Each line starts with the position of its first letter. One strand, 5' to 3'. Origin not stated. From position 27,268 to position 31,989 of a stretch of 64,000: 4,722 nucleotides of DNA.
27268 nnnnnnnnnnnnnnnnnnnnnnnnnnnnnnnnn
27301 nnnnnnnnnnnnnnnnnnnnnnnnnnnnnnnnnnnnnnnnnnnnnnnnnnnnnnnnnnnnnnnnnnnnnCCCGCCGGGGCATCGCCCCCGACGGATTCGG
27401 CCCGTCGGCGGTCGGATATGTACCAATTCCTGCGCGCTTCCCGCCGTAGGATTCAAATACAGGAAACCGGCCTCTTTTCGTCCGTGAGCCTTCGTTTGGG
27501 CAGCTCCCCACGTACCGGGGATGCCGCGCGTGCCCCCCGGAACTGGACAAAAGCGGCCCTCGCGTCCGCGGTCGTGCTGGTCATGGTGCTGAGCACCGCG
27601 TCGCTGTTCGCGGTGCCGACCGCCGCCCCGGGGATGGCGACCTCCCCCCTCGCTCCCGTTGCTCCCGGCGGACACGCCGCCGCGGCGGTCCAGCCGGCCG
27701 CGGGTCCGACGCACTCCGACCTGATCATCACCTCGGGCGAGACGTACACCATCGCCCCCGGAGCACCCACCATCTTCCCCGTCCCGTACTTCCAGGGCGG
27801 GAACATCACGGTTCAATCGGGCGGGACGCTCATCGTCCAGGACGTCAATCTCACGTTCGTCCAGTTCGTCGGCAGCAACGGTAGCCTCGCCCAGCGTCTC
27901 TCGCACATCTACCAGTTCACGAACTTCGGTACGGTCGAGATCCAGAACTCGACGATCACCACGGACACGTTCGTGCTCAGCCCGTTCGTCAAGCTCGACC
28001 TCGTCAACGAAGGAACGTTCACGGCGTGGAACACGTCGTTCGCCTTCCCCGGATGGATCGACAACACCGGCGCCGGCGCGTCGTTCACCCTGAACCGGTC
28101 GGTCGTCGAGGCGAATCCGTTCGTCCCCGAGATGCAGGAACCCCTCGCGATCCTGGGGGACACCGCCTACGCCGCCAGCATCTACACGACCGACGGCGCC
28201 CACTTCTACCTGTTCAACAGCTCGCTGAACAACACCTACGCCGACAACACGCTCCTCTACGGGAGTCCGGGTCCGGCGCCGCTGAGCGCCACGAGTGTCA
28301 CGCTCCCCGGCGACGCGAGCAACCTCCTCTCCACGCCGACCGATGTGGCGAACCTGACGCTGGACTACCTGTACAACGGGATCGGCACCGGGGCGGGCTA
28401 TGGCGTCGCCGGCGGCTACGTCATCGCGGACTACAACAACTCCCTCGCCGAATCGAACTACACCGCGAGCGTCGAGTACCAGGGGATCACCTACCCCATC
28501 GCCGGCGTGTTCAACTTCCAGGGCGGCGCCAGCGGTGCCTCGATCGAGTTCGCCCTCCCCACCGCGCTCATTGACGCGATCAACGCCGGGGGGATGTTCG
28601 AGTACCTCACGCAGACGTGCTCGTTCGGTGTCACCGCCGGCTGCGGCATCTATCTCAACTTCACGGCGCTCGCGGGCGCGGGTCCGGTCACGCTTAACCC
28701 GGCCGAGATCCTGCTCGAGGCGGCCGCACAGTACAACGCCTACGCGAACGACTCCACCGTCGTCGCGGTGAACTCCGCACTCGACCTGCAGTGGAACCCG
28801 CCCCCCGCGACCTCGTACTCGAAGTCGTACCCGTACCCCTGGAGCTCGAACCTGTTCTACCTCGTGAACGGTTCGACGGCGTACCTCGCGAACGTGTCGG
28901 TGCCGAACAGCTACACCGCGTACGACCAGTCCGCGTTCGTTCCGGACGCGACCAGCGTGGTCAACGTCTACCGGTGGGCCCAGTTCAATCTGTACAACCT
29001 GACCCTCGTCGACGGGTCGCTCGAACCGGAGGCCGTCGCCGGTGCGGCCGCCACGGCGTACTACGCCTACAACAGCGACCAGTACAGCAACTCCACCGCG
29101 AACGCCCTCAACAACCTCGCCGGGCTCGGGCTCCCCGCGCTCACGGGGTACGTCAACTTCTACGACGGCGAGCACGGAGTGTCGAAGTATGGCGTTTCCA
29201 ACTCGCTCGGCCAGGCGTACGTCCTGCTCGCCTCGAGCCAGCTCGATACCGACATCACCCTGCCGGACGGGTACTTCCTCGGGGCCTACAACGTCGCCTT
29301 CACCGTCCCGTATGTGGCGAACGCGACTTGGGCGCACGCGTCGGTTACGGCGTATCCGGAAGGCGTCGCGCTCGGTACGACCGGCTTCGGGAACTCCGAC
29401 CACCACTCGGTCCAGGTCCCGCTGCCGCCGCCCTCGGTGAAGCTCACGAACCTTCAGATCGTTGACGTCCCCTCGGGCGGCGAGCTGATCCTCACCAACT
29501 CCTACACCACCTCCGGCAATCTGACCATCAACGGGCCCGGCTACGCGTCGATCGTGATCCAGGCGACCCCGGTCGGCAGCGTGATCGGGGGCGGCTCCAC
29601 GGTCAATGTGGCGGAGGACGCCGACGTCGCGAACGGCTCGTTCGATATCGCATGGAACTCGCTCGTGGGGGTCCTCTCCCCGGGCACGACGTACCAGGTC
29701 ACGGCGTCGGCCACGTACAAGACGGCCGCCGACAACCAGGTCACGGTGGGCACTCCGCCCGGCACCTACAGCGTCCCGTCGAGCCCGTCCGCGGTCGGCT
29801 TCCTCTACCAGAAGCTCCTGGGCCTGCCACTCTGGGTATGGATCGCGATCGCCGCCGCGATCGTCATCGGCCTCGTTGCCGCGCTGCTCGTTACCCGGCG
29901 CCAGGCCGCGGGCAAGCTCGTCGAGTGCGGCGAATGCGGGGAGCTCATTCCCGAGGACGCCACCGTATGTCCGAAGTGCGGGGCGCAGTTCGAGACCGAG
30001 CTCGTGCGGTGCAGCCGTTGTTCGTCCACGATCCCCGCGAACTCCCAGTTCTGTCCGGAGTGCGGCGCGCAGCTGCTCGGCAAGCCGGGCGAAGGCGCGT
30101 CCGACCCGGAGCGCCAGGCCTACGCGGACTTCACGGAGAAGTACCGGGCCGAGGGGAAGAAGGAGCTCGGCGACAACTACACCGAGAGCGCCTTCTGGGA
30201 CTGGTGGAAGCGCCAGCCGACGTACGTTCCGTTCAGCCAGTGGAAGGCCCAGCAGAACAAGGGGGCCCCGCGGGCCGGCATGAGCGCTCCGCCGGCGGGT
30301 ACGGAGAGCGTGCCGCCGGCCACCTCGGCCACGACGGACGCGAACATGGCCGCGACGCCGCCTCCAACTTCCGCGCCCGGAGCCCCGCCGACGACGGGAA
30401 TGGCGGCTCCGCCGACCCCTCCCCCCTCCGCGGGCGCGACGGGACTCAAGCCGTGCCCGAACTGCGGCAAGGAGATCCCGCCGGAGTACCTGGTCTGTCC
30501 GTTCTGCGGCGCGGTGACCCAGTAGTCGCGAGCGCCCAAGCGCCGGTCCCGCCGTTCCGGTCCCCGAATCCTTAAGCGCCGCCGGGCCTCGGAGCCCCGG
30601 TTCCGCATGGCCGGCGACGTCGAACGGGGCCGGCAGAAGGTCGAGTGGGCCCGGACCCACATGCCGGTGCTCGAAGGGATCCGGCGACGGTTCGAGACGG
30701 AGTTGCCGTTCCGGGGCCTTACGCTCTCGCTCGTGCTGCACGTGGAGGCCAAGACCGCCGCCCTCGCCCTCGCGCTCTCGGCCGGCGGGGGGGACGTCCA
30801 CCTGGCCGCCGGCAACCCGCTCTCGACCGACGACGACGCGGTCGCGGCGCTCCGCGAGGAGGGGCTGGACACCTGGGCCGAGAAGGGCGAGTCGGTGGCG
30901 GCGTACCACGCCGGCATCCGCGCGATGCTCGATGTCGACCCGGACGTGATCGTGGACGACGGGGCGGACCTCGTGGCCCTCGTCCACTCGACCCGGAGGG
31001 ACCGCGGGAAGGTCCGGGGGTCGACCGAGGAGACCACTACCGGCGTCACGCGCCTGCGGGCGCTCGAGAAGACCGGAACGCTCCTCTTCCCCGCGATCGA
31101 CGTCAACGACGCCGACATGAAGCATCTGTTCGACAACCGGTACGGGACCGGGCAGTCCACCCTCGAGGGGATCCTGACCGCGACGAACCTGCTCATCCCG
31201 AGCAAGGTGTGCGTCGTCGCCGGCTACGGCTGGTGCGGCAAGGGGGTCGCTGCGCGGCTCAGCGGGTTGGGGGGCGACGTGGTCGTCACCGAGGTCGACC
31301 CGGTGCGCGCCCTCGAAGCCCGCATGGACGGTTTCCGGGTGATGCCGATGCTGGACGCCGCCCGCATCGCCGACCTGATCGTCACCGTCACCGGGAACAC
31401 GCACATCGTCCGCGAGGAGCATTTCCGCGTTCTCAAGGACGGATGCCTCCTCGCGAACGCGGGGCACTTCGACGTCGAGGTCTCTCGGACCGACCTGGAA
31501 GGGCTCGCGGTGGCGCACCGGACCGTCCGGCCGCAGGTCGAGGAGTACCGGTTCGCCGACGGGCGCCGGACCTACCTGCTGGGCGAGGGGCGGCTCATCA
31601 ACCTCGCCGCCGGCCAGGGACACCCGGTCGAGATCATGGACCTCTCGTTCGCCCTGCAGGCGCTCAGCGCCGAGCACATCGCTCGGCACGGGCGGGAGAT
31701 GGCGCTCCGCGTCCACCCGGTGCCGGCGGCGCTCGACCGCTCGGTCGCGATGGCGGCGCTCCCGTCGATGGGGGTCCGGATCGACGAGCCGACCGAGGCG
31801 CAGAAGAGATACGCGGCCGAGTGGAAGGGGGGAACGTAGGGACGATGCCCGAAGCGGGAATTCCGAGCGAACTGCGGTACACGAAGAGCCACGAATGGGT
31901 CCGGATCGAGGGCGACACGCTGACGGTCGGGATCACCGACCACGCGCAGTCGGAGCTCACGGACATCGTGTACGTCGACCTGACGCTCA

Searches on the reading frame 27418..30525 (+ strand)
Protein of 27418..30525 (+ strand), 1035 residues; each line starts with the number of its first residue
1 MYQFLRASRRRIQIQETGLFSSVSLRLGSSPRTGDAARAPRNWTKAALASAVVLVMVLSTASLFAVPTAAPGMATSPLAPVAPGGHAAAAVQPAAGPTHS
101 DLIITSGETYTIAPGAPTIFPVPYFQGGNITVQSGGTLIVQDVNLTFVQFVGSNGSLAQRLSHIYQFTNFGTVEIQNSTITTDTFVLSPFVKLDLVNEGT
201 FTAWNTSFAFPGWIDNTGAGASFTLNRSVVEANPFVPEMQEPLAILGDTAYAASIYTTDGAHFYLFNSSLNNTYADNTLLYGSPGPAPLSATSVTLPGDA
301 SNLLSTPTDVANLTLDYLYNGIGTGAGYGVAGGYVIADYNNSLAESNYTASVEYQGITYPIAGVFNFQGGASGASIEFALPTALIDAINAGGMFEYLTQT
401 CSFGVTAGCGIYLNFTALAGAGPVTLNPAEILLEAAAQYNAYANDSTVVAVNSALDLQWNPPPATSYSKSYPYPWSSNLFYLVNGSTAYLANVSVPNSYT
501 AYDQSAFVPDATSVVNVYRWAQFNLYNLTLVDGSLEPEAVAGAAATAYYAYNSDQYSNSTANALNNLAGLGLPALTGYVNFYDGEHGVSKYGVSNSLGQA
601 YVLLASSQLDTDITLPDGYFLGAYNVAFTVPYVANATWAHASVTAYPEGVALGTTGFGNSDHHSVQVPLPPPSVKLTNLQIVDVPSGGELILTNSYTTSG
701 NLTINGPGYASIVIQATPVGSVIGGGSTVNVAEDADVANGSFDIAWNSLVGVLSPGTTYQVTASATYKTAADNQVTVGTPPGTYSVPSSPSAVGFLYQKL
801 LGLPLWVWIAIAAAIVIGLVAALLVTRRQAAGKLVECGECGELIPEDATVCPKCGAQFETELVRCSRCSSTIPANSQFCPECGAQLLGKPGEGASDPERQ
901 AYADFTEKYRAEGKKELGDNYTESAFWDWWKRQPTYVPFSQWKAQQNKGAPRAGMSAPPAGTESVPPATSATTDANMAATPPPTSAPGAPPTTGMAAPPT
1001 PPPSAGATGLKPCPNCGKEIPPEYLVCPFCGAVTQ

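Call 72: search_protein_families(library=pfam, proteins=[window:27418-30525:+], max_evalue=0.001)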
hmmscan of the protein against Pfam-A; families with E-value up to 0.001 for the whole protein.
window:27418-30525:+ (1035 aa): 6 families
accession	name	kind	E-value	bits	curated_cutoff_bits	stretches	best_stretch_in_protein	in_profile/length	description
PF13240.11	Zn_Ribbon_1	-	1.6e-16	59.9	25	3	1013-1032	2-21/23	zinc-ribbon domain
PF12773.13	DZR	-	7.1e-13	48.9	27.3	1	837-883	1-45/45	Double zinc ribbon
PF13248.11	Zn_ribbon_3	-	4.2e-10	39.2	27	1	835-856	3-24/26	zinc-ribbon domain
PF17032.10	Zn_ribbon_15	-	2.7e-09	38.1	28.9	0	848-883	37-73/73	zinc-ribbon family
PF10571.15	UPF0547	-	2e-05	25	29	0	836-858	2-24/26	Uncharacterised protein family UPF0547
PF24460.1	DUF7575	-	0.00059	19.6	28.5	0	1012-1031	5-24/28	Domain of unknown function (DUF7575)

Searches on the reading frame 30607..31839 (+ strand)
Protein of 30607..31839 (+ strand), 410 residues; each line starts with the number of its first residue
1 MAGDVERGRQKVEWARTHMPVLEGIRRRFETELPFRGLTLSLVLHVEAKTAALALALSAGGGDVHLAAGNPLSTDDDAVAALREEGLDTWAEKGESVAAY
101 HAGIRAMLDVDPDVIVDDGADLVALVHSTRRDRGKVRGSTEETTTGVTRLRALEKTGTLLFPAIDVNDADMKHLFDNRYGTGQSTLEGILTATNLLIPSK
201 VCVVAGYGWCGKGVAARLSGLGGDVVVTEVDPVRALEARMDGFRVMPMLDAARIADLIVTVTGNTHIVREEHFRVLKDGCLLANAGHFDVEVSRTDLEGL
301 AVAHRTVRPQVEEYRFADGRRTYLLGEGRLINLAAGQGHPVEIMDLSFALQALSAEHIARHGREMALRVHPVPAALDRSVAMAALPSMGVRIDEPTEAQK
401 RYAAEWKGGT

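Call 72: search_protein_families(library=pfam, proteins=[window:30607-31839:+], max_evalue=0.001)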
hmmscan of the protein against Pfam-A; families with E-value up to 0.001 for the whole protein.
window:30607-31839:+ (410 aa): 4 families
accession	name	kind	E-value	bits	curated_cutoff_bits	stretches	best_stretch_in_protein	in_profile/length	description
PF00670.27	AdoHcyase_NAD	-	1.4e-48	165.5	27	1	177-337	1-161/162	S-adenosyl-L-homocysteine hydrolase, NAD binding domain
PF05221.23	AdoHcyase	-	1.7e-44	152.6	25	2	6-130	11-140/299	S-adenosyl-L-homocysteine hydrolase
PF07991.19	KARI_N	-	4.4e-06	26.8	20.6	1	199-293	4-102/165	Acetohydroxy acid isomeroreductase, NADPH-binding domain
PF02826.25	2-Hacid_dh_C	-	1.4e-05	25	25.1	1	199-286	36-127/178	D-isomer specific 2-hydroxyacid dehydrogenase, NAD binding domain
